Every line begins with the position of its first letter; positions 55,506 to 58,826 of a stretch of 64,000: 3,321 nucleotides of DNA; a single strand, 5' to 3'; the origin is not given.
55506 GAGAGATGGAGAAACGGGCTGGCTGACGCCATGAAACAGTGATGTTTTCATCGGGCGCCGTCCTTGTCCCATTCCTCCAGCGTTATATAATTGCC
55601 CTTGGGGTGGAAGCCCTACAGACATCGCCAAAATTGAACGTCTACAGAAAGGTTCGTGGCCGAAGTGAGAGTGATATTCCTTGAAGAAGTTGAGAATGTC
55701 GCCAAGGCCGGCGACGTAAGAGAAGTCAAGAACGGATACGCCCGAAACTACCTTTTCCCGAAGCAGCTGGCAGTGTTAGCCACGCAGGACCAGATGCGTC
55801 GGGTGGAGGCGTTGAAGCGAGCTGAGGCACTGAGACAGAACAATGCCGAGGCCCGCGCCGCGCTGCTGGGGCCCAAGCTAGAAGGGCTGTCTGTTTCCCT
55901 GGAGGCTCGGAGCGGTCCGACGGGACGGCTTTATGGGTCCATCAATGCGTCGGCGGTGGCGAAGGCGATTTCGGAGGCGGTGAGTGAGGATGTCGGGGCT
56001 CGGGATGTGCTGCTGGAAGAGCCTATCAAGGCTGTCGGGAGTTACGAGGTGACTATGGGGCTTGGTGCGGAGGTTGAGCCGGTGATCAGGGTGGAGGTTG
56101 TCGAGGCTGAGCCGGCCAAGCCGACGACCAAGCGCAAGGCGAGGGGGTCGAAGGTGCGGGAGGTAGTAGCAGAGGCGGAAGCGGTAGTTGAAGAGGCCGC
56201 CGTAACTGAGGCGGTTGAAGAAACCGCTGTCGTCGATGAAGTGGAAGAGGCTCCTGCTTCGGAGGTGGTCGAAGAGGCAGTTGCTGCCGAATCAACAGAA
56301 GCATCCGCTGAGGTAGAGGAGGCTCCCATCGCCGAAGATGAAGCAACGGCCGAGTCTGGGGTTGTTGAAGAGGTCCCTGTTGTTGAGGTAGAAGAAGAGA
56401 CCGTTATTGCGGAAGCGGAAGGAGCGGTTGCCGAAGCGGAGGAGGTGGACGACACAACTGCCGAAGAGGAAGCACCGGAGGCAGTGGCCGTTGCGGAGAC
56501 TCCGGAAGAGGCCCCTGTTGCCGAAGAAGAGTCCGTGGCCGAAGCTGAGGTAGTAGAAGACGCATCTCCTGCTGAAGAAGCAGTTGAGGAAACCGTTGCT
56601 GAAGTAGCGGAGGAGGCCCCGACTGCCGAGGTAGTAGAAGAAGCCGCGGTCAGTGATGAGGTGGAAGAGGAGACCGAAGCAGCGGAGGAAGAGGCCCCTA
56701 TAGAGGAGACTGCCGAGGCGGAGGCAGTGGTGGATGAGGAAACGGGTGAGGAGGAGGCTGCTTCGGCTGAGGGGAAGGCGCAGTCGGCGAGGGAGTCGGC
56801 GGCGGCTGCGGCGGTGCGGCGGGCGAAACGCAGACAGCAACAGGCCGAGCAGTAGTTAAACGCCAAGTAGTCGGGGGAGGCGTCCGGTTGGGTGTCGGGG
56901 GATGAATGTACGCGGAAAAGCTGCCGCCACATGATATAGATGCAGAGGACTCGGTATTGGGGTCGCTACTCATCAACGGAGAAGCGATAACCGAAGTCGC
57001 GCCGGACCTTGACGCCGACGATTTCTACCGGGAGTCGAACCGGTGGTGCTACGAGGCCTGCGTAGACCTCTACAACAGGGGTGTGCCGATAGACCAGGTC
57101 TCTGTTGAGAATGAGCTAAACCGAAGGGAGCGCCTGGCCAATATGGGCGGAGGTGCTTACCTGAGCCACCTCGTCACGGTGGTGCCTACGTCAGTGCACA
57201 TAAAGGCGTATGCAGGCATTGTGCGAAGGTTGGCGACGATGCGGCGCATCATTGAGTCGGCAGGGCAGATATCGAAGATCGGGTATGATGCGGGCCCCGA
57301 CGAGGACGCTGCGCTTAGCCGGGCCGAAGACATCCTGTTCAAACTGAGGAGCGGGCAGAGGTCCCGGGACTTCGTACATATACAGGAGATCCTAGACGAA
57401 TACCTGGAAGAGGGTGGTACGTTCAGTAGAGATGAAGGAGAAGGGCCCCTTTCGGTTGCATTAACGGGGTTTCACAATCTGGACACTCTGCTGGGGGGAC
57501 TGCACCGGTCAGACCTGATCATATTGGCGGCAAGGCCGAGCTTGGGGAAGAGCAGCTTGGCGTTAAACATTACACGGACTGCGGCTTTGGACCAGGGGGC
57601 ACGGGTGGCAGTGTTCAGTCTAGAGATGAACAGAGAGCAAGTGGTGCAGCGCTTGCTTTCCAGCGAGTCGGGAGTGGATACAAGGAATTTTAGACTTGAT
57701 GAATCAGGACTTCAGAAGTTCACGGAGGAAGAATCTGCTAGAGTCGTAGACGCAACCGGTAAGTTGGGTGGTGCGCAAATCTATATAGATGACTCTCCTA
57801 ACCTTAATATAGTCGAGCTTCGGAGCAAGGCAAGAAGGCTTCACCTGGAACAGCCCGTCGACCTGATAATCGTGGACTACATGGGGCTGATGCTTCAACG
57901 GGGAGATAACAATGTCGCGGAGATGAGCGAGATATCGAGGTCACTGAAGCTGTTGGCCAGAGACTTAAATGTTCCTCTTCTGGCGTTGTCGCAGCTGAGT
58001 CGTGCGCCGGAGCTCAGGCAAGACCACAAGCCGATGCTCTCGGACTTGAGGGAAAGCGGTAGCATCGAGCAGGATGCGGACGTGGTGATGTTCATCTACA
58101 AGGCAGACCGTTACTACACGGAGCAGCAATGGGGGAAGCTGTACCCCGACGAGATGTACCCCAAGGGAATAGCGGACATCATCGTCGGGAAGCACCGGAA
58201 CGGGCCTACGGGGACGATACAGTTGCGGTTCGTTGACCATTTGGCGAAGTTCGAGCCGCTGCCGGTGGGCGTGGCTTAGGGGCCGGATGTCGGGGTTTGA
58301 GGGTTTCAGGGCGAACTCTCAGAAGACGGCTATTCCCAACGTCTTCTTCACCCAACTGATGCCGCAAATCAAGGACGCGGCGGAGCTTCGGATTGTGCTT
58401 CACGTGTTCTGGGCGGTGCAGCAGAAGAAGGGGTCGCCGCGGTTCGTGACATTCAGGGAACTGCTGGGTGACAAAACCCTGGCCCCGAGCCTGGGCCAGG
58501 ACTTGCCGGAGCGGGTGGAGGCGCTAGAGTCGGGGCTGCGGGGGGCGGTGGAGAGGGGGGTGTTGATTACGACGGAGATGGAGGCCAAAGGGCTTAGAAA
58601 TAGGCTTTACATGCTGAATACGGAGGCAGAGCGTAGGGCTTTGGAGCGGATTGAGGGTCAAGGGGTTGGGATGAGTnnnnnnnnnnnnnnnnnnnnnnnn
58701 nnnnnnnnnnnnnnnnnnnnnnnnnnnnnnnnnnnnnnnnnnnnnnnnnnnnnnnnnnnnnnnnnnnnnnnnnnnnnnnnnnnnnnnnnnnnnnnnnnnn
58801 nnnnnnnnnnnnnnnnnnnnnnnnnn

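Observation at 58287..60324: dnaB followed by DnaD-like gene and a DnaI/DnaC-like loader with an internally duplicated AAA+ module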

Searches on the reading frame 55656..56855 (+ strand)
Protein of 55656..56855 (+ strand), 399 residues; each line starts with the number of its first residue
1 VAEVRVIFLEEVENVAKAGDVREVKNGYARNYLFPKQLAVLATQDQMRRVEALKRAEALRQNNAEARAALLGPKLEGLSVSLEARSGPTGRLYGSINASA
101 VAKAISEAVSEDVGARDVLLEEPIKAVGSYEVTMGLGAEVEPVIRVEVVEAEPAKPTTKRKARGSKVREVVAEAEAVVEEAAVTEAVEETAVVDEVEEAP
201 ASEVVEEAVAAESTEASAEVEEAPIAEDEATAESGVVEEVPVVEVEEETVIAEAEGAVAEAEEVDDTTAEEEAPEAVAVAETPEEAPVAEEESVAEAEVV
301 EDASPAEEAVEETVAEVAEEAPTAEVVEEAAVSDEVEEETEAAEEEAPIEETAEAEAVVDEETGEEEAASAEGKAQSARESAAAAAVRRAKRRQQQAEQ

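Call 3: search_protein_families(library=pfam, proteins=[window:55656-56855:+], max_evalue=0.01)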
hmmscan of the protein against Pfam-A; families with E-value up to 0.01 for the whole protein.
window:55656-56855:+ (399 aa): 2 families
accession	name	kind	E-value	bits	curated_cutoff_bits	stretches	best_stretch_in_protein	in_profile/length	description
PF01281.25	Ribosomal_L9_N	-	1.2e-17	63.6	20.7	1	5-48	2-45/47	Ribosomal protein L9, N-terminal domain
PF03948.19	Ribosomal_L9_C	-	1.9e-17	63.9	23.2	1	70-150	5-86/86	Ribosomal protein L9, C-terminal domain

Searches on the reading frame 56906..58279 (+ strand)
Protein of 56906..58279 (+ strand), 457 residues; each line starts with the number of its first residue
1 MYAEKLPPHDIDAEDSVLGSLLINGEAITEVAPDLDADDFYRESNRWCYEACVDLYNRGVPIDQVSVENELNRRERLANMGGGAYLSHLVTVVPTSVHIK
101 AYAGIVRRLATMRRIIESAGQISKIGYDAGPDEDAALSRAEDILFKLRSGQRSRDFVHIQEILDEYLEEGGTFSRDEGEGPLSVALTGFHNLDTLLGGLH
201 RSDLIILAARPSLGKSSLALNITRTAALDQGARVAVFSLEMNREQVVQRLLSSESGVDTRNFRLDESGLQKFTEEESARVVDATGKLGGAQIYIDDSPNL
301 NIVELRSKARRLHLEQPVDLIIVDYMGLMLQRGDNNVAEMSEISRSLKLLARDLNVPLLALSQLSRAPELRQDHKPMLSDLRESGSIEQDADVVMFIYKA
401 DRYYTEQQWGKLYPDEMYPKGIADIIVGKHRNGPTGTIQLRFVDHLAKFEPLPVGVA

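Call 3: search_protein_families(library=pfam, proteins=[window:56906-58279:+], max_evalue=0.01)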
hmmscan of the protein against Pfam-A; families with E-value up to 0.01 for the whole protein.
window:56906-58279:+ (457 aa): 4 families
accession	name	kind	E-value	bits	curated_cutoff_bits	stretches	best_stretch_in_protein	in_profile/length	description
PF03796.21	DnaB_C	-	4.4e-92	308.5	27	1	187-450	4-254/255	DnaB-like helicase C terminal domain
PF00772.26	DnaB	-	1.8e-29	102.2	23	1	7-107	2-102/103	DnaB-like helicase N terminal domain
PF13481.12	AAA_25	-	6.2e-11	42.7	27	1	190-365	20-191/195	AAA domain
PF06745.19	ATPase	-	0.0029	17.5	26.6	1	187-263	3-78/231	KaiC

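Call 4: search_protein_families(library=ncbifam, proteins=[window:56906-58279:+], max_evalue=0.01)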
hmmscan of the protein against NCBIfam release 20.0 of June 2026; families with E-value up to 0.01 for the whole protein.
window:56906-58279:+ (457 aa): 17 families
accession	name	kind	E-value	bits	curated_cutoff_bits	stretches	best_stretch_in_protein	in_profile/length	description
TIGR00665.1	DnaB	equivalog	8e-141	469.8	385.25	1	6-451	1-432/435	replicative DNA helicase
NF005852.0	PRK07773.1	equivalog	1.5e-136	456.9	780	2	4-386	21-398/886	replicative DNA helicase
NF004384.0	PRK05748.1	equivalog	2.6e-133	444.9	525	1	3-452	6-442/452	replicative DNA helicase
NF004109.0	PRK05595.1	equivalog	3.8e-118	395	737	1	8-451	9-437/444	replicative DNA helicase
NF006443.0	PRK08760.1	equivalog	7.6e-111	370.7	741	1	5-452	31-467/476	replicative DNA helicase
NF006606.0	PRK09165.1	equivalog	3.9e-109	365.5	540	1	6-451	20-486/497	replicative DNA helicase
TIGR03600.1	phage_DnaB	exception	2.1e-106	356.4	498.65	1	11-442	2-421/421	phage replicative helicase, DnaB family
NF005424.0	PRK07004.1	equivalog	1.7e-101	340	834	1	5-450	13-449/460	replicative DNA helicase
NF006458.0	PRK08840.1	equivalog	7e-100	334.9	884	1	3-450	16-454/464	replicative DNA helicase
NF005945.0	PRK08006.1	equivalog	1e-99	334.5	898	1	5-450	25-461/471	replicative DNA helicase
NF040583.1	dnaB_SPI-7_type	exception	6.5e-96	322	655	1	8-450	2-432/434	SPI-7-type island replicative DNA helicase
NF006306.0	PRK08506.1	equivalog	1.9e-95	320.3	596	1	9-451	5-450/472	replicative DNA helicase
NF005369.0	PRK06904.1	equivalog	1.5e-94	317.4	809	1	5-451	23-463/474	replicative DNA helicase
NF004967.0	PRK06321.1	equivalog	7e-87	292.3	751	1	6-450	15-463/472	replicative DNA helicase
NF005240.0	PRK06749.1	subfamily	1.5e-75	254.6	686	1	10-449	5-424/428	replicative DNA helicase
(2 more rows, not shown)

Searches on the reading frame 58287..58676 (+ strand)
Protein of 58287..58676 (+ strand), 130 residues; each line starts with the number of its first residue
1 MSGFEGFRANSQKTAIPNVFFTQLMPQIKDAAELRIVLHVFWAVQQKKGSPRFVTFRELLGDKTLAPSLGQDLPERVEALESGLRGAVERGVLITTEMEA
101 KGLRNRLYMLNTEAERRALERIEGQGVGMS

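Call 75: search_protein_families(library=pfam, proteins=[window:58287-58676:+], max_evalue=10)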
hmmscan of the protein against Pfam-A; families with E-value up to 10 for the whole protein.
window:58287-58676:+ (130 aa): 1 family
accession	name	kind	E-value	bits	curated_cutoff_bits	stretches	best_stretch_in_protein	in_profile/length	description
PF13812.12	PPR_3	-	0.091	13.3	25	1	21-61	18-58/63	Pentatricopeptide repeat domain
